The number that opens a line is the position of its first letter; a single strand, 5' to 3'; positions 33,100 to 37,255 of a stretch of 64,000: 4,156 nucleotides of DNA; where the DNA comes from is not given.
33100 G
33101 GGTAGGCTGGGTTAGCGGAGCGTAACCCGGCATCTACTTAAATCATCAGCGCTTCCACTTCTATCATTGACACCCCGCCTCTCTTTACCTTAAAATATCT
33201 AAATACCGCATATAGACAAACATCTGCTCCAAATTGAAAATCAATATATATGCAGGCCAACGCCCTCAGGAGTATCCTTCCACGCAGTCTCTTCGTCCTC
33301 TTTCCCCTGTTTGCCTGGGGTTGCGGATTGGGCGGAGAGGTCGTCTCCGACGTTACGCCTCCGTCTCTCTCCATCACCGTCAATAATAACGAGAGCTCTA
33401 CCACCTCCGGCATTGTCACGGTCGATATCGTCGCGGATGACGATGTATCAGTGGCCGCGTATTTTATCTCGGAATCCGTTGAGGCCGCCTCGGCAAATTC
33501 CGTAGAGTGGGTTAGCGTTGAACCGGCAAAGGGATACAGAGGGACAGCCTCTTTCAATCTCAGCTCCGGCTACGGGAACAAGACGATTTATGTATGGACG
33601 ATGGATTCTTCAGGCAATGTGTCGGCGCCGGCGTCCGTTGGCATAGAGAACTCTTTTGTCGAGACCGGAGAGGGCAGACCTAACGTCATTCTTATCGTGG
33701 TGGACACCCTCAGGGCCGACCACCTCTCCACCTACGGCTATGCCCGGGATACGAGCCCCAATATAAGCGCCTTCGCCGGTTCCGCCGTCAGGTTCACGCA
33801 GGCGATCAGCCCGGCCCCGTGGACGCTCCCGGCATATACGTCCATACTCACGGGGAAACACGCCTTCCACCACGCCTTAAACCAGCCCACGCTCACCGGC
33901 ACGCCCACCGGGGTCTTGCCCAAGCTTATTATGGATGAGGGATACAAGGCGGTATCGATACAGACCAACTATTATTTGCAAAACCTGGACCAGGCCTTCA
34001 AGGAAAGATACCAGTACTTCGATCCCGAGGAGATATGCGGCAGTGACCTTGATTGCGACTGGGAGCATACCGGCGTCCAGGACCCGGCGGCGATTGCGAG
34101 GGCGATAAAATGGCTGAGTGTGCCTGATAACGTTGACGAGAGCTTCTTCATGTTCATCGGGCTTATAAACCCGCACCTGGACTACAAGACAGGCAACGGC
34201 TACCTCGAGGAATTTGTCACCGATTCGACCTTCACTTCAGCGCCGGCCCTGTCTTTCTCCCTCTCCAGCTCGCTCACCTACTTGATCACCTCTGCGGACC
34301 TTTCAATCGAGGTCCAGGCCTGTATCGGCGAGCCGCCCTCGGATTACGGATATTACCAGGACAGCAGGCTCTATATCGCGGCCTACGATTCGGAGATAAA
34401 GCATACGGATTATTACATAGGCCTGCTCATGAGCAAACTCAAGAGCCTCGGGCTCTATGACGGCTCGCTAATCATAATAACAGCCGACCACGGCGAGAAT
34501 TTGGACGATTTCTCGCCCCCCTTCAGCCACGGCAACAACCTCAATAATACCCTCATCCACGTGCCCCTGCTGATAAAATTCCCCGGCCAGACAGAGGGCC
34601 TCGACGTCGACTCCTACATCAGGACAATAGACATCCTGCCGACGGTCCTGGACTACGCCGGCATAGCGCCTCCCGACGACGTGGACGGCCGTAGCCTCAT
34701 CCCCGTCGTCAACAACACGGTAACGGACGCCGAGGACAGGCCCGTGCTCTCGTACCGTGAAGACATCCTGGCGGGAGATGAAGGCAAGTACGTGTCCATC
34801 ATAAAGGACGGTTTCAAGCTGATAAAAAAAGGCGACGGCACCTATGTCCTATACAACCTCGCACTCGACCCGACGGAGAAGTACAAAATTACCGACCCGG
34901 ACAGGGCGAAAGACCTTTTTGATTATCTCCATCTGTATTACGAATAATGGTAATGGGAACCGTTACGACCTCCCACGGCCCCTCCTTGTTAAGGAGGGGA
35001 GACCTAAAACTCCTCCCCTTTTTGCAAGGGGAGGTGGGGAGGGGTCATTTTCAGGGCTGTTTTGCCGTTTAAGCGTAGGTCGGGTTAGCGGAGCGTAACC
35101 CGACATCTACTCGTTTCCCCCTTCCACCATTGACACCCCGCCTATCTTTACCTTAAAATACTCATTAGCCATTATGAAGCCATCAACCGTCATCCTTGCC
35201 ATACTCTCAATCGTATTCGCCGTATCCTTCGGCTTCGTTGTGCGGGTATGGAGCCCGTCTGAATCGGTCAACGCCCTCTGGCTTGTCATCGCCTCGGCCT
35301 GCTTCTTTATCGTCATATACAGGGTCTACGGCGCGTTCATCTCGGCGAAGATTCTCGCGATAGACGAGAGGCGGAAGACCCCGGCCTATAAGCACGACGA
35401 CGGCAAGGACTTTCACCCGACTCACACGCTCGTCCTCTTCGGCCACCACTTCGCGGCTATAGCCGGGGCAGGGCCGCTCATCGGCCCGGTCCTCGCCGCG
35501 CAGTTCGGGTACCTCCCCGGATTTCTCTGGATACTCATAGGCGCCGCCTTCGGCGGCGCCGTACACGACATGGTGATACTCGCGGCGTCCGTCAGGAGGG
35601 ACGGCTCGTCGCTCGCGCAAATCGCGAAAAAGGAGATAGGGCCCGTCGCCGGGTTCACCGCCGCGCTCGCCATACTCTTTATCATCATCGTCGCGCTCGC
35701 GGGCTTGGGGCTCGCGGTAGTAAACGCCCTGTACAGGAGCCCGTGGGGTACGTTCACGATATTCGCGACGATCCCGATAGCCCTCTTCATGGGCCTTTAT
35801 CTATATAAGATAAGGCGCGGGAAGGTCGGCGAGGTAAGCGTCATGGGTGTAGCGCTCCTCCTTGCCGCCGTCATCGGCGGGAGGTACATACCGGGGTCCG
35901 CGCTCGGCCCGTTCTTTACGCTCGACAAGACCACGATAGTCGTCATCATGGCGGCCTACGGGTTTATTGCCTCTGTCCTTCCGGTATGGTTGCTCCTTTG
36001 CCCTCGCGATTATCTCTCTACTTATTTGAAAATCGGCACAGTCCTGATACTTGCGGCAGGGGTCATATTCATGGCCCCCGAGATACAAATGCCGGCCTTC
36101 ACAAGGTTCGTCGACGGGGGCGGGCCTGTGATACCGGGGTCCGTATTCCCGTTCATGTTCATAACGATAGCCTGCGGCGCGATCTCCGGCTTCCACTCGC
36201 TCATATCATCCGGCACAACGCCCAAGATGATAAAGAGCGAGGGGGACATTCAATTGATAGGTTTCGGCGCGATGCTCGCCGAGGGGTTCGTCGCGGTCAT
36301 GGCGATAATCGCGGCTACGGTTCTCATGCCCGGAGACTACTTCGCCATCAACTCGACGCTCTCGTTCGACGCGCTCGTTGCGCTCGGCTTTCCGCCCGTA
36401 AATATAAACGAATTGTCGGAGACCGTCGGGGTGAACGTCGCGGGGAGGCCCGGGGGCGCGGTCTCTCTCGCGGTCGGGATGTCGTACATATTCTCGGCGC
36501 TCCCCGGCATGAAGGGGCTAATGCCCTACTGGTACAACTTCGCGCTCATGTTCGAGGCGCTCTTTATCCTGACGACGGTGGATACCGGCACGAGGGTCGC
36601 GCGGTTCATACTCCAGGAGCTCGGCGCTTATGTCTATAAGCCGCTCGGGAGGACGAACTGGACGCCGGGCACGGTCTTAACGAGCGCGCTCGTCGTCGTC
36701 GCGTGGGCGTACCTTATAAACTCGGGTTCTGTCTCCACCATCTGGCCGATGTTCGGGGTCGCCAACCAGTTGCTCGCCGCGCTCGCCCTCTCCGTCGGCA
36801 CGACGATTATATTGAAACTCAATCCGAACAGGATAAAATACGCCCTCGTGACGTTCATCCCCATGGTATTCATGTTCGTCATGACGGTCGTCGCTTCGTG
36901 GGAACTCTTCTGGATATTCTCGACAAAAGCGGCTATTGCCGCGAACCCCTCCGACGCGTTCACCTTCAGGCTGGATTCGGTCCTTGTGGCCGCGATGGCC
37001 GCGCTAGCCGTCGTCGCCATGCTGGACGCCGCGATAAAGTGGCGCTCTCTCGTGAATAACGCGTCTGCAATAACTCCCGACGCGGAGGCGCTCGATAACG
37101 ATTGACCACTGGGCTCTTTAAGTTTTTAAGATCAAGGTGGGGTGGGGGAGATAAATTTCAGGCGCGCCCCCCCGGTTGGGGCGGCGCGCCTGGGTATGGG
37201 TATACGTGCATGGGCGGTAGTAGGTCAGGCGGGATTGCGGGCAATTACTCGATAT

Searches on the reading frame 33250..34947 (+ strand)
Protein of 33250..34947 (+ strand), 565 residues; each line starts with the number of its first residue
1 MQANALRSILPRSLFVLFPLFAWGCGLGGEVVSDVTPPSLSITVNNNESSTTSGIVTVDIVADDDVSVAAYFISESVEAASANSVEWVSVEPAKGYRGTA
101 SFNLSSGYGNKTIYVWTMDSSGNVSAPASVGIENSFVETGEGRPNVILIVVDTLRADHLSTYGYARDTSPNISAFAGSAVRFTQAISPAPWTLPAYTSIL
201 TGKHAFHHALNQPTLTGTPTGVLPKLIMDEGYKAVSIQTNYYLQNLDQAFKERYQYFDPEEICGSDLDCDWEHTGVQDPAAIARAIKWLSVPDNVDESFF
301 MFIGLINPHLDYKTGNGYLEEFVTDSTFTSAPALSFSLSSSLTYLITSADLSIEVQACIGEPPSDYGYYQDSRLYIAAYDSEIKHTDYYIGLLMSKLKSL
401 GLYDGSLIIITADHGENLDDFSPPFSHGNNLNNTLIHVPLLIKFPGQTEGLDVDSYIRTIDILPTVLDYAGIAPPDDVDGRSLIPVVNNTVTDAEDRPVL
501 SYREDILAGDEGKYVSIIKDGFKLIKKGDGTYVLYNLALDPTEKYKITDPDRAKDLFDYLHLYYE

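Call 88: search_protein_families(library=pfam, proteins=[window:33250-34947:+], max_evalue=0.00001)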
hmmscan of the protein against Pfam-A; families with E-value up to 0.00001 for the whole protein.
window:33250-34947:+ (565 aa): 3 families
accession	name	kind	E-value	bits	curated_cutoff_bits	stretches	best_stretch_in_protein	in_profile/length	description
PF00884.28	Sulfatase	-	1.1e-38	133.7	25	1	144-472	1-301/301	Sulfatase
PF16347.10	SGSH_C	-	2.4e-13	50.9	29.3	1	436-560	16-144/154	N-sulphoglucosamine sulphohydrolase, C-terminal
PF01663.27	Phosphodiest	-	3.2e-09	37.3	23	0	146-208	1-60/342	Type I phosphodiesterase / nucleotide pyrophosphatase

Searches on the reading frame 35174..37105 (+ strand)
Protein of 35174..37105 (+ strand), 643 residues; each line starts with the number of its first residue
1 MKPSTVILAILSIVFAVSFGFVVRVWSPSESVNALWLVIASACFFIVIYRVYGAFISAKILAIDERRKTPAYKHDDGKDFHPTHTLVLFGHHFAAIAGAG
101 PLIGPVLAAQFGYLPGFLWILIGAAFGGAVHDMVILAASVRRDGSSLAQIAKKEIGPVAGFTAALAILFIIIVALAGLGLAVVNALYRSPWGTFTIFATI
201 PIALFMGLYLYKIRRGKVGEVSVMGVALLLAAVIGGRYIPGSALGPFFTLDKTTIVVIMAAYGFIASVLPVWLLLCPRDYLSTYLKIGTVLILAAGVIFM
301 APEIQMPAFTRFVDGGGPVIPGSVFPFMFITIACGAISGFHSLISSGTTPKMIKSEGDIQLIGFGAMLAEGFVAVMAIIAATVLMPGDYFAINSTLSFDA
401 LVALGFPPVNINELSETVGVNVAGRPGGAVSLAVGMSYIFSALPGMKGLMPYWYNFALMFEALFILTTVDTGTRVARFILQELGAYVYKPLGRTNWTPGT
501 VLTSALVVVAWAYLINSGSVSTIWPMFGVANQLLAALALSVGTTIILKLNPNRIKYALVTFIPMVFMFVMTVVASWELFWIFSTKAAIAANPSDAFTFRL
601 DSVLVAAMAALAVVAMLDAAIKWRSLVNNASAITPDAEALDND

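Call 88: search_protein_families(library=pfam, proteins=[window:35174-37105:+], max_evalue=0.00001)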
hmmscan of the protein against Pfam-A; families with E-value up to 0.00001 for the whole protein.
window:35174-37105:+ (643 aa): 1 family
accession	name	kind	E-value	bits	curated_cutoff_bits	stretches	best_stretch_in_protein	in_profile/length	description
PF02554.20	CstA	-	9.5e-212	705.1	27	1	33-574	1-560/560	Carbon starvation protein CstA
